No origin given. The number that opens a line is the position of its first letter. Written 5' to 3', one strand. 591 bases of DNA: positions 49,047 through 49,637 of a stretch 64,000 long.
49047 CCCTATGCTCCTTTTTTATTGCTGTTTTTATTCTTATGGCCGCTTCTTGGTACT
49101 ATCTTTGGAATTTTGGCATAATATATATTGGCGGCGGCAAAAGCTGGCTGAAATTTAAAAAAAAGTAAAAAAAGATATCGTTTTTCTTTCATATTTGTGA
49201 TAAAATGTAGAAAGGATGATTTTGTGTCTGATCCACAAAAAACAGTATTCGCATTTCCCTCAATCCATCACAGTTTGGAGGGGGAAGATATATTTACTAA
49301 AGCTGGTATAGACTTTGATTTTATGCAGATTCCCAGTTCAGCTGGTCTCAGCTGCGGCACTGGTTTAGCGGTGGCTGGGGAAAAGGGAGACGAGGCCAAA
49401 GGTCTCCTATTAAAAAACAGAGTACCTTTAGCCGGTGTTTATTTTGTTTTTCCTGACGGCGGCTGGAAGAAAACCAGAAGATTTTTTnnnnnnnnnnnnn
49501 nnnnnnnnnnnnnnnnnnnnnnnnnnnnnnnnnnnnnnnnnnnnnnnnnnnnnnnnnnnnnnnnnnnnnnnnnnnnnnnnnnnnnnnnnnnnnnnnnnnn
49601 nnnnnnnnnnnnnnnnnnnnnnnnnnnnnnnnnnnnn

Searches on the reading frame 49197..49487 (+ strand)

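Call 76: search_protein_families(library=pfam, max_evalue=0.001, proteins=[window:49197-49487:+])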
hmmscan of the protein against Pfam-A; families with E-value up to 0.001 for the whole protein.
window:49197-49487:+ (97 aa): 1 family
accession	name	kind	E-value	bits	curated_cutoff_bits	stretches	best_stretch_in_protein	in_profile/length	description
PF11823.13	Se_S_carrier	-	5.2e-13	48.7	25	1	16-82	2-68/69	Putative Se/S carrier protein-like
